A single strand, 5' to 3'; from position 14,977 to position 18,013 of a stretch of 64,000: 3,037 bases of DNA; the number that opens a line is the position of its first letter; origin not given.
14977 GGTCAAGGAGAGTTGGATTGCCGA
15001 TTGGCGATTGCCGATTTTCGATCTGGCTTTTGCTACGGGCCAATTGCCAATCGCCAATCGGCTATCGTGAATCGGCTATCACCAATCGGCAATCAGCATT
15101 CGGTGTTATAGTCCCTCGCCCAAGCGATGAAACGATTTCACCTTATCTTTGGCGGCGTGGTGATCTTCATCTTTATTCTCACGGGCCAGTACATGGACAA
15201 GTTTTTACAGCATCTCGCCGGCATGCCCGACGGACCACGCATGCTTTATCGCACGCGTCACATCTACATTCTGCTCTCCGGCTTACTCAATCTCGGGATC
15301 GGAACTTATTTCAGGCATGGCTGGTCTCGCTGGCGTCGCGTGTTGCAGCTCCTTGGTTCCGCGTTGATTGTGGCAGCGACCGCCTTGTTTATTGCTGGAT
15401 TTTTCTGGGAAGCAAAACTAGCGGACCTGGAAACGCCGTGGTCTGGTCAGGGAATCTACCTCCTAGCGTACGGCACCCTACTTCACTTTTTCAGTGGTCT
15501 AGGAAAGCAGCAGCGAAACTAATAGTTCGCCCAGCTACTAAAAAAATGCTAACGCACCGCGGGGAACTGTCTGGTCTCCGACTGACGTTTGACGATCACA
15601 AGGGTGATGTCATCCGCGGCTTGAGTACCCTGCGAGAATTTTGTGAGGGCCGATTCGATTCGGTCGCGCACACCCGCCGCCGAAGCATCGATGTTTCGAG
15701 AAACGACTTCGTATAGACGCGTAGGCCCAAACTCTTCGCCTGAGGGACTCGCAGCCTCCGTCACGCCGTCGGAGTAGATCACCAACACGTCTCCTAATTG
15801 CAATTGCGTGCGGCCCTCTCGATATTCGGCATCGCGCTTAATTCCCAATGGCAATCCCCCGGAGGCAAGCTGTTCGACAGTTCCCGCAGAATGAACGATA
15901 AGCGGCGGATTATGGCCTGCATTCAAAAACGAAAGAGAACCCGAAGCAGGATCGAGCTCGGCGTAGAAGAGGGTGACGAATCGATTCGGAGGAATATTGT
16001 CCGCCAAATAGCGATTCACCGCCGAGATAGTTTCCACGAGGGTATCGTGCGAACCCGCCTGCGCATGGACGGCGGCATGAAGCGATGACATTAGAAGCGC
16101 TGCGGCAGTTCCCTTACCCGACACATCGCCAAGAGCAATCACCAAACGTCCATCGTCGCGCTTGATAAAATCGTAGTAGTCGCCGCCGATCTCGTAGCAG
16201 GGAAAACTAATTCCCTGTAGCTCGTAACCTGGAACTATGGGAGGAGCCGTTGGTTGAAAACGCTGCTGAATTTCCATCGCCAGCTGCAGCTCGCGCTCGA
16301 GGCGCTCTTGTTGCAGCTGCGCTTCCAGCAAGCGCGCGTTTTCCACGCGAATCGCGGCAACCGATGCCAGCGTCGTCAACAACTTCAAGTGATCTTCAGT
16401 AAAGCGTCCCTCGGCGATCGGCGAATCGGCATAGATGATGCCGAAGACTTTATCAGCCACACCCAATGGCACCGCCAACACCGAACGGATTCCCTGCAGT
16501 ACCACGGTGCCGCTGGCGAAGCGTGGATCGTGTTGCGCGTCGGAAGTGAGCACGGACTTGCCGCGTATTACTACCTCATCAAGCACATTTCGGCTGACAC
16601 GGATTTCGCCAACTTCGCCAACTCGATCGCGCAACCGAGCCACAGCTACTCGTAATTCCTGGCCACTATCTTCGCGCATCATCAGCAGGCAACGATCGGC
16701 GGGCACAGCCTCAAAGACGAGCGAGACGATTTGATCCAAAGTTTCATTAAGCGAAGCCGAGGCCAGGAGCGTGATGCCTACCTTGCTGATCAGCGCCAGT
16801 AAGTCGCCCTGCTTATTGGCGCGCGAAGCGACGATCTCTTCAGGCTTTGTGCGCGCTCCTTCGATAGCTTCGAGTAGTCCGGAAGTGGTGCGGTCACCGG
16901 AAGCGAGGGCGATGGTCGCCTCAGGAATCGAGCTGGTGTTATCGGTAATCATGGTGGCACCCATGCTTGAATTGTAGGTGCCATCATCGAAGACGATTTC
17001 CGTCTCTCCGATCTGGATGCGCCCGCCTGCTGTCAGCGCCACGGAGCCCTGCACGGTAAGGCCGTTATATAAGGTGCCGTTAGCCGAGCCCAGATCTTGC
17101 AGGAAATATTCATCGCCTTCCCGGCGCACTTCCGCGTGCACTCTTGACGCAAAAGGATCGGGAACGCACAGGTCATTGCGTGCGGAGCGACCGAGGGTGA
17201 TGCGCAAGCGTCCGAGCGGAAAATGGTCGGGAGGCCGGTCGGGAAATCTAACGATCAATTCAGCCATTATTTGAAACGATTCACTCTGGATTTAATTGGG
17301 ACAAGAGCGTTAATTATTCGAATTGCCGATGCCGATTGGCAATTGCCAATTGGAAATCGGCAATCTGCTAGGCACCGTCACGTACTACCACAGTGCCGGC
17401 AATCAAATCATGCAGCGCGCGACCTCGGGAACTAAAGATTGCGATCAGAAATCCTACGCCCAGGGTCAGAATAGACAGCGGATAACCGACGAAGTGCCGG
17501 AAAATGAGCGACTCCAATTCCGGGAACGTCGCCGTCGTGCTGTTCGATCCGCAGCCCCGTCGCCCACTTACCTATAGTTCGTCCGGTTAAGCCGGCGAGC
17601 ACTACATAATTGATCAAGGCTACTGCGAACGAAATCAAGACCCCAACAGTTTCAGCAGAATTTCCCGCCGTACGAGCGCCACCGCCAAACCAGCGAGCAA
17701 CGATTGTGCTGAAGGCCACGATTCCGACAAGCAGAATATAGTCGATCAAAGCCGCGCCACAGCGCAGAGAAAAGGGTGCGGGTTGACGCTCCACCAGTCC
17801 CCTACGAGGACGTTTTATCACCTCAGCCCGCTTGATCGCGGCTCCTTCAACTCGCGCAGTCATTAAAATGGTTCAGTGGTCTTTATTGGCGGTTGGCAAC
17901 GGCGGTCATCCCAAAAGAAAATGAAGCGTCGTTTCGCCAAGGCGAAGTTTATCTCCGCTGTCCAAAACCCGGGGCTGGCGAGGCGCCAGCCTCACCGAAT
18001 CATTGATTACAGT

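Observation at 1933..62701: At least ten families of low-complexity 7-8-nt tandem-unit runs, mostly paired as long imperfect inverted repeats, occupy about 23 intergenic spacers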

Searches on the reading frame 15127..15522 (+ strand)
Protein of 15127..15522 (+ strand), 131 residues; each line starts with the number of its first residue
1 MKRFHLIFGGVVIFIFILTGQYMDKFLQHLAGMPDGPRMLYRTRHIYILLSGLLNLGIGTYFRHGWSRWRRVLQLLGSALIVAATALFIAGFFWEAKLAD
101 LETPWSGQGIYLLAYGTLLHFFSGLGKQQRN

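Call 35: search_protein_families(library=pfam, proteins=[window:15127-15522:+], max_evalue=0.01)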
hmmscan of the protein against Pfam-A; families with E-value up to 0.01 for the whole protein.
window:15127-15522:+ (131 aa): 1 family
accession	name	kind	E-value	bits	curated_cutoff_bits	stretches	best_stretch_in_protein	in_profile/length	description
PF08229.16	SHR3_chaperone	-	0.01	15.3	25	0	76-123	5-50/188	ER membrane protein SH3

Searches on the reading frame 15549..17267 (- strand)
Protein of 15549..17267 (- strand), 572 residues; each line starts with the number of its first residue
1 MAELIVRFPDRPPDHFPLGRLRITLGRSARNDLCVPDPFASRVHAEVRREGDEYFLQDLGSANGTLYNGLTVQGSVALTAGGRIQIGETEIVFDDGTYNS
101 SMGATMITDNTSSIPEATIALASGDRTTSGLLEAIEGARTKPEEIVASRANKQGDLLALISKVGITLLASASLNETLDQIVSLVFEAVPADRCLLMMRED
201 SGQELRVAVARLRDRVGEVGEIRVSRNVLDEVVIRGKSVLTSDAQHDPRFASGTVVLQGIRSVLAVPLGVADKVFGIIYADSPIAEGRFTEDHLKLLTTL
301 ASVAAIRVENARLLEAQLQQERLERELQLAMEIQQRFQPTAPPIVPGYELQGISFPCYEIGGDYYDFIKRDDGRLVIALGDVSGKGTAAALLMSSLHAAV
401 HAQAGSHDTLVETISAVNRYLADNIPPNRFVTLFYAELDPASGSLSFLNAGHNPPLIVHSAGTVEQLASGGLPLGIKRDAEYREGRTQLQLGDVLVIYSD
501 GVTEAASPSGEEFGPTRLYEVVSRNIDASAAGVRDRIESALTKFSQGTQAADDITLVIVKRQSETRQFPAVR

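Call 11: search_protein_families(library=ncbifam, proteins=[window:15549-17267:-])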
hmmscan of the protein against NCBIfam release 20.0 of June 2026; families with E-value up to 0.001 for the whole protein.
window:15549-17267:- (572 aa): 9 families
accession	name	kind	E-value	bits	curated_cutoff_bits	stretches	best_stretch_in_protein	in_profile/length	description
NF049868.1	FhaB_Rv0019c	equivalog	5.4e-18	65.5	125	1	15-91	80-156/158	FHA domain-containing protein FhaB/FipA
TIGR02865.1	spore_II_E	equivalog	5.2e-16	57.9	490.8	1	359-560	565-762/764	stage II sporulation protein E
TIGR01817.1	nifA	equivalog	8.8e-14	51.2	528.85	1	159-333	6-180/534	nif-specific transcriptional activator NifA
NF045505.1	RR_RssB_Pseudo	equivalog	4.2e-13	49.1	700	1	320-561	149-391/394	two-component system response regulator RssB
NF041660.2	oxygluDhInhib_OdhI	equivalog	5.6e-11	42.4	200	1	12-93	47-127/130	oxoglutarate dehydrogenase inhibitor Odhl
NF038263.1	prot_phos_SiaA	equivalog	3.6e-10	39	700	1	359-557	448-653/658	biofilm regulation protein phosphatase SiaA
TIGR03354.1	VI_FHA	hypoth_equivalog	3.9e-10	40.1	120.25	1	23-95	26-103/420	type VI secretion system-associated FHA domain protein TagH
NF033760.1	gliding_GltG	equivalog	1.1e-09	37.4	650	1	23-135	26-138/650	adventurous gliding motility protein GltG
NF052573.1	HisKinEspAMyxo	equivalog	1.3e-08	33.3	1400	1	15-90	40-115/755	serine histidine kinase EspA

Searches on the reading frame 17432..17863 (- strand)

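Call 35: search_protein_families(library=pfam, proteins=[window:17432-17863:-], max_evalue=0.01)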
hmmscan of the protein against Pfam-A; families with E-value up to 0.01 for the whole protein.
window:17432-17863:- (143 aa): 1 family
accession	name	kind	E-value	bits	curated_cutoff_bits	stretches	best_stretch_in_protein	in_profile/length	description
PF06271.18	RDD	-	6.3e-11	43.2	24.1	1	29-117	2-93/137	RDD family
